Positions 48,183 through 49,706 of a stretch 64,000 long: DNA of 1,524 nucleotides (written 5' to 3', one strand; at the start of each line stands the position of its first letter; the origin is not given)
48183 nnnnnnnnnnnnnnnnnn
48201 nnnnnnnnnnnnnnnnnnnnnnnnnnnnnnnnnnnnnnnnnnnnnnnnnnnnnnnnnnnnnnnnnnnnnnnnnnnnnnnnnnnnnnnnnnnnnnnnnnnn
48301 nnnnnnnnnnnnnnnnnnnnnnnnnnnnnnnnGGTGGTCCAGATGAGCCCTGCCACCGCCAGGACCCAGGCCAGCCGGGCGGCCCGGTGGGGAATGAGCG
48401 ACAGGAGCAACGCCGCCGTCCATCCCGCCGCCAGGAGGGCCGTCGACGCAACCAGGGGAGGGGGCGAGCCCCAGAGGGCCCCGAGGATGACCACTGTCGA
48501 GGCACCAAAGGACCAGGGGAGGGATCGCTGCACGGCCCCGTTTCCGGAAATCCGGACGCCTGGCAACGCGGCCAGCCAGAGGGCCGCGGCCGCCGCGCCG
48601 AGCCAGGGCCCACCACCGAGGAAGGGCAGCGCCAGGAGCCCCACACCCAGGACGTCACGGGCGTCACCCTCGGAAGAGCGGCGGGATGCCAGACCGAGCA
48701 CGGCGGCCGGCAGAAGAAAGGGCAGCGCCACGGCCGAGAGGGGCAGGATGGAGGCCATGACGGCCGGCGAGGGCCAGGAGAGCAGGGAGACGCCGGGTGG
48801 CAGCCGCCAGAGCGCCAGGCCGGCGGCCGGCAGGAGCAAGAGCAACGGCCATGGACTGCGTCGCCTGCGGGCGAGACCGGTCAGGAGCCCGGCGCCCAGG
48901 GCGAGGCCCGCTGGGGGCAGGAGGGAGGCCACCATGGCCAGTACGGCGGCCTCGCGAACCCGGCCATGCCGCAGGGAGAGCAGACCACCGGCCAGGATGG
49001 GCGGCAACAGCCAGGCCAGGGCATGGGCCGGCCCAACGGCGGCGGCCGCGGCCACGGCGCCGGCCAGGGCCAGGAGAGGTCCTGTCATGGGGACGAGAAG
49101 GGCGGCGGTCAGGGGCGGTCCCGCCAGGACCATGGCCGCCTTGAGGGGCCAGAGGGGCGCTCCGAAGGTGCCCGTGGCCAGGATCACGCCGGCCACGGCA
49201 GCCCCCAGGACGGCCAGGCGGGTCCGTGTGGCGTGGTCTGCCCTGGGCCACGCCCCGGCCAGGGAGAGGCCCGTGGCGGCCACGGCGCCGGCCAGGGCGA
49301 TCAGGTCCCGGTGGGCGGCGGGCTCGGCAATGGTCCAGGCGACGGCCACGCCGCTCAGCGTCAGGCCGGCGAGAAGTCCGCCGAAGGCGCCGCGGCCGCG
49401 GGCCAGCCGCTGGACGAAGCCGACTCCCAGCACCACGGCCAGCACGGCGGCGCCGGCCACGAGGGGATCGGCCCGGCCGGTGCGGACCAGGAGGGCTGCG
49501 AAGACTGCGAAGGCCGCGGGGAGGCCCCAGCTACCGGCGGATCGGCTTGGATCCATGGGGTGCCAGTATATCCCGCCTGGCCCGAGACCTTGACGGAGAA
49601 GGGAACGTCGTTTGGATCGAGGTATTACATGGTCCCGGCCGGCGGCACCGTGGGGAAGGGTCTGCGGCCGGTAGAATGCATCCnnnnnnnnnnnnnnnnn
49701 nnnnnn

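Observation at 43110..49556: Four-gene, translationally coupled glycosylation operon headed by a ~1150-aa fused polytopic membrane protein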

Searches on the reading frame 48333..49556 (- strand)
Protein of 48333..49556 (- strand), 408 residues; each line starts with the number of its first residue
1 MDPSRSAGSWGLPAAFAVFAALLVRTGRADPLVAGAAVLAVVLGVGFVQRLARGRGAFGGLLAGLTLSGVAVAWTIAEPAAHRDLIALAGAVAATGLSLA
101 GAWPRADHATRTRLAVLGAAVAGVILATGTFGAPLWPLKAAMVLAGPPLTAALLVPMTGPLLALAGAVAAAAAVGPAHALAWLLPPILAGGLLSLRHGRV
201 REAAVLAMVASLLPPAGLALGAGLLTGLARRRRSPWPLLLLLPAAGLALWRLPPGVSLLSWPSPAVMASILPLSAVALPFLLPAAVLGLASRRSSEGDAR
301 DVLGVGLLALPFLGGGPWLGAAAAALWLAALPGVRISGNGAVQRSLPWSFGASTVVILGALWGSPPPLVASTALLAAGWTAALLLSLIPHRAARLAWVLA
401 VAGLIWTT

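Call 46: predict_structure(alignment_id=A2)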
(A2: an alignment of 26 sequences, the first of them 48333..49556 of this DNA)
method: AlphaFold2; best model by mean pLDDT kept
length: 408 residues; sequences in the alignment: 26
mean_pLDDT: 83.0   pTM: 0.85
mean pLDDT of the five models: 83.0, 81.8, 80.7, 80.3, 78.9
residues with pLDDT >= 90: 185; 70-90: 141; 50-70: 78; < 50: 4
segments of 3 or more residues with pLDDT < 50: none
pLDDT, mean of each block of 10 residues (from residue 1): 61 94 95 95 93 84 92 91 89 91 91 96 90 87 94 94 90 76 94 94 96 88 95 94 92 84 81 57 73 68 91 77 89 77 71 71 51 63 70 64 56
secondary structure, 60 per line:
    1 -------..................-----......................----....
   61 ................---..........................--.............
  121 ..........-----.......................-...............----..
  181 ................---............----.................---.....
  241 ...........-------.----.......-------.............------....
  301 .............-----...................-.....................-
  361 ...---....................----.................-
elements in order: H8-25 H31-52 H57-76 H80-105 H108-130 H136-158 H160-174 H179-196 H200-211 H216-232 H236-251 H264-270 H278-290 H297-312 H319-337 H339-359 H367-386 H391-407

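Call 48: fold_search(model_id=the predicted structure, library=pdb)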
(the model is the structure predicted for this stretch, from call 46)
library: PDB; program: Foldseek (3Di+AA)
matches with E <= 10: 48; with E <= 0.001: 0
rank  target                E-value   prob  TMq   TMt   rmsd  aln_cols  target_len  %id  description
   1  7bve_A                1.0e-01  0.93  0.38  0.19  16.1       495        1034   14  Cryo-EM structure of Mycobacterium smegmatis arabinosyltransferase EmbC2-AcpM2 in complex with ethambutol (released 2020-04-29)
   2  7bvf_B                3.0e-01  0.60  0.34  0.17  15.6       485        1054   16  Cryo-EM structure of Mycobacterium tuberculosis arabinosyltransferase EmbA-EmbB-AcpM2 in complex with ethambutol (released 2020-04-29)
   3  5f15                  9.1e-01  0.47  0.34  0.27   9.9       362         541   15  Crystal Structure of ArnT from Cupriavidus metallidurans bound to Undecaprenyl phosphate (released 2016-02-17)
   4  9g8j_B                1.1e+00  0.08  0.18  0.13  22.5       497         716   15  Structure of K+-dependent Na+-PPase from Thermotoga maritima in complex with zoledronate (released 2025-06-04)
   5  5ezm                  1.8e+00  0.30  0.34  0.28  10.1       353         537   17  Crystal Structure of ArnT from Cupriavidus metallidurans in the apo state (released 2016-02-17)
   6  4av3_B                2.9e+00  0.05  0.19  0.13  22.4       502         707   16  Crystal structure of Thermotoga Maritima sodium pumping membrane integral pyrophosphatase with metal ions in active si (released 2012-08-08)
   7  9g8j_C                2.9e+00  0.04  0.16  0.11  23.7       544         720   12  Structure of K+-dependent Na+-PPase from Thermotoga maritima in complex with zoledronate (released 2025-06-04)
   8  8x1t_B                3.3e+00  0.02  0.13  0.09  24.1       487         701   14  Cryo-EM structure of human DRA (SLC26A3) bound with sulfate (released 2025-05-14)
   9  5gpj_D                3.8e+00  0.03  0.15  0.10  22.8       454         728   14  Crystal Structure of Proton-Pumping Pyrophosphatase (released 2016-12-28)
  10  6w4s_F                4.1e+00  0.02  0.14  0.13  19.8       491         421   13  Structure of apo human ferroportin in lipid nanodisc (released 2020-09-09)
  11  8pm6                  4.1e+00  0.01  0.12  0.07  27.4       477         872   14  Human bile salt export pump (BSEP) in complex with inhibitor GBM in nanodiscs (released 2023-11-22)
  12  3sf4_B                4.3e+00  0.04  0.15  0.17  21.9       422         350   13  Crystal structure of the complex between the conserved cell polarity proteins Inscuteable and LGN (released 2011-11-23)
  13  5h2w_A                4.3e+00  0.03  0.15  0.15  18.0       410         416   11  Crystal structure of the karyopherin Kap60p bound to the SUMO protease Ulp1p (150-340) (released 2016-12-14)
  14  7sqc_J0               4.5e+00  0.04  0.18  0.17  20.1       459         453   14  Ciliary C1 central pair apparatus isolated from Chlamydomonas reinhardtii (released 2022-04-13)
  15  7zda_C                4.5e+00  0.02  0.14  0.11  24.4       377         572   17  IF(apo/asym) conformation of CydDC in ADP+Pi(CydC)/ATP(CydD) bound state (Dataset-2) (released 2023-04-19)
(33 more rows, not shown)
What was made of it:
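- The best PDB matches of the isolated N-terminal module are again GT-C enzymes: EmbC at probability 0.93 and TM-score 0.38 on the query, EmbB at 0.60, ArnT at 0.47 (call 48).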

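Call 81: find_homologous_proteins(query=A2, max_evalue=0.001)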
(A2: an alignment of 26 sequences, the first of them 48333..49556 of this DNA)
Query A2 (26 sequences) (408 aa, profile of the alignment): 3 proteins with E <= 0.001 among 8000 candidates.
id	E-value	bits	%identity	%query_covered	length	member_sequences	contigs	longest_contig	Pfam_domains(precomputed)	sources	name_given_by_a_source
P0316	1.5e-128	448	74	100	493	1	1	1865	-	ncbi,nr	ncbi:MAG TPA: hypothetical protein ENK19_08185, partial [Acidobacteria bacterium]|nr:hypothetical pr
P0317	7.7e-33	132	36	8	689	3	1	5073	-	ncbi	ncbi:MAG: hypothetical protein ABFS37_07700, partial [Acidobacteriota bacterium]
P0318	2.7e-20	91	-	-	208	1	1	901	-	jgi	-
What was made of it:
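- Tried and rejected: The search returned only contig-end fragments (call 81).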
